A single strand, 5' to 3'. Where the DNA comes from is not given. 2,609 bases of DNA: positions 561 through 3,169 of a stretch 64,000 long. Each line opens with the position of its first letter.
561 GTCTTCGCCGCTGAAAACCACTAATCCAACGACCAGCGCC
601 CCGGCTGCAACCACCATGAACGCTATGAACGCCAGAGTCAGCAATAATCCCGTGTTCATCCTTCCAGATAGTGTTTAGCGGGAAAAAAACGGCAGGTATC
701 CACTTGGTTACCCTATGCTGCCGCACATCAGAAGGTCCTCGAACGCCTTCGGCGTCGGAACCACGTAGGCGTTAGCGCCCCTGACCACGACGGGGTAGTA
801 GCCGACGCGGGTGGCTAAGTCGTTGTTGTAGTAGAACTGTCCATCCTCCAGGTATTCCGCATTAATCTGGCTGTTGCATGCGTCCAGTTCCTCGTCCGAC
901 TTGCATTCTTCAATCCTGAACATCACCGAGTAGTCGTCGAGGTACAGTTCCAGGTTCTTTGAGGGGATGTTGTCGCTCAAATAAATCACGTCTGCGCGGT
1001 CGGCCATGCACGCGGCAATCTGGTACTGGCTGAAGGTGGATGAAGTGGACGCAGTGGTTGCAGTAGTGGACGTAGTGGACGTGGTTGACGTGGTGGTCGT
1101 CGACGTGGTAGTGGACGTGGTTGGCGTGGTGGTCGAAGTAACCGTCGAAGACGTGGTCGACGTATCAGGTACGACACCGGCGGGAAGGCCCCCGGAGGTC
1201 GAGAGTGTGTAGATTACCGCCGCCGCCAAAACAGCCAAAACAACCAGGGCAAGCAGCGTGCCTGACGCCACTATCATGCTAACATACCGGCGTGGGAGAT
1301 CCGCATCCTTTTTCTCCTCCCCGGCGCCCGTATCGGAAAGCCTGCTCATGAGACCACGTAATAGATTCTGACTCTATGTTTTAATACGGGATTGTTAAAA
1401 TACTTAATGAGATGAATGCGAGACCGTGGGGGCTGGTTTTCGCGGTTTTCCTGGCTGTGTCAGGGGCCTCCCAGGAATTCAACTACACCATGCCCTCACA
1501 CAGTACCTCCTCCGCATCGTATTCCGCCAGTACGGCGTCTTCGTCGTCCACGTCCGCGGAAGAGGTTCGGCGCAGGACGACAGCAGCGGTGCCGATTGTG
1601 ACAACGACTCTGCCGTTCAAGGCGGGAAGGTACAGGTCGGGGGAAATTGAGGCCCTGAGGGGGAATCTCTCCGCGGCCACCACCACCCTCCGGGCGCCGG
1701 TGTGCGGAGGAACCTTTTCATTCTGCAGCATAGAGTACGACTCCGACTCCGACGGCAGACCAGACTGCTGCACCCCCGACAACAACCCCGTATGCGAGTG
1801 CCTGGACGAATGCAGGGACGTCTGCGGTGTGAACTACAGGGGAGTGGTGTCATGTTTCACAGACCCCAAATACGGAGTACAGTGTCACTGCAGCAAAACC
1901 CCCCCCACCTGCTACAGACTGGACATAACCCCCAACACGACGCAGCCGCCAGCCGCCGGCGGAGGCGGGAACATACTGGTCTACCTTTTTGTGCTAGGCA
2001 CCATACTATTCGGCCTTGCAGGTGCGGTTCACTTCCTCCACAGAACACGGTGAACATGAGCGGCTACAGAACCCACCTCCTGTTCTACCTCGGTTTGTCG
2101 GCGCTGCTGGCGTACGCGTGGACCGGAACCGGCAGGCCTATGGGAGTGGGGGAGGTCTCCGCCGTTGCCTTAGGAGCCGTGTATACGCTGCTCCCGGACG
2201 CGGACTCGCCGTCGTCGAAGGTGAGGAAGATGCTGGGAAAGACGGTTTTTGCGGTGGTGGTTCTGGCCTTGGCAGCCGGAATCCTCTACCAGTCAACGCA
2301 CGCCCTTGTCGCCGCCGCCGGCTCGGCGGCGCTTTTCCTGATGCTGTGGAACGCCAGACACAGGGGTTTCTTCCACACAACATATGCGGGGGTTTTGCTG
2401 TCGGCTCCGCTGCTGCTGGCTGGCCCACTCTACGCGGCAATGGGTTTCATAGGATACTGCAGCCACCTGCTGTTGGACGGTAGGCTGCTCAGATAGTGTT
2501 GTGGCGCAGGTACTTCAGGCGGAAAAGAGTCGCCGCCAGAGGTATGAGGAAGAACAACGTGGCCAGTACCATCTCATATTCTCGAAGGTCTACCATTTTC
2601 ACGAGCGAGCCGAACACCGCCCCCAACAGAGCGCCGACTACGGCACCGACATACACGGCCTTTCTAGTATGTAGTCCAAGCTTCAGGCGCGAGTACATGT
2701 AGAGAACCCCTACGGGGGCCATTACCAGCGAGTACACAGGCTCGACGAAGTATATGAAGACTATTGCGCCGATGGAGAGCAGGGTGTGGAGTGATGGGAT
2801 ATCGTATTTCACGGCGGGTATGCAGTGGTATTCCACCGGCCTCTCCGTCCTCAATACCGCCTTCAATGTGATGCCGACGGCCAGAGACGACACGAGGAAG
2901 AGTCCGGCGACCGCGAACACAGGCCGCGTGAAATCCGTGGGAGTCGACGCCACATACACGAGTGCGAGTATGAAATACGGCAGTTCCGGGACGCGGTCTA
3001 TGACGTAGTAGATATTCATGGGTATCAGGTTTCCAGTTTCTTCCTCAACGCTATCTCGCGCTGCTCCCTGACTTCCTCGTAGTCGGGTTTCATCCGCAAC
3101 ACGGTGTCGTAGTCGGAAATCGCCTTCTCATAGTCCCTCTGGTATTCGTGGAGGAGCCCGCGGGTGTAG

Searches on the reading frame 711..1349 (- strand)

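Call 53: search_protein_families(library=pfam, proteins=[window:711-1349:-], max_evalue=0.001)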
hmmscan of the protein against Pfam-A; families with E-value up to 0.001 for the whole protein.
window:711-1349:- (213 aa): 2 families
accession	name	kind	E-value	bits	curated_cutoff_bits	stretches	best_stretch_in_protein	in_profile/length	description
PF21827.1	New_glue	-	9.5e-05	22.5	31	1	33-104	5-67/94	New glue protein family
PF01456.22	Mucin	-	0.00093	19.7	34.7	0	32-105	7-80/143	Mucin-like glycoprotein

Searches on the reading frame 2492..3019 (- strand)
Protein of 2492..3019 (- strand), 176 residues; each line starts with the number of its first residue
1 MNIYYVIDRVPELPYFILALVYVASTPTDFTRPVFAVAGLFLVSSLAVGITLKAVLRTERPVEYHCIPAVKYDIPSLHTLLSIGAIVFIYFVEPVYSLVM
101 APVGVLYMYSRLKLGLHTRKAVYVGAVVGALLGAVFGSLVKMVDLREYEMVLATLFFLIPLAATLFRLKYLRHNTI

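Call 53: search_protein_families(library=pfam, proteins=[window:2492-3019:-], max_evalue=0.001)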
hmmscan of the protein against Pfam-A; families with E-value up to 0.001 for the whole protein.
window:2492-3019:- (176 aa): 1 family
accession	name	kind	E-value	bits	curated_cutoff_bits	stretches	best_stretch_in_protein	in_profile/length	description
PF01569.27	PAP2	-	1.9e-05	24.9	27.2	1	47-136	14-121/130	PAP2 superfamily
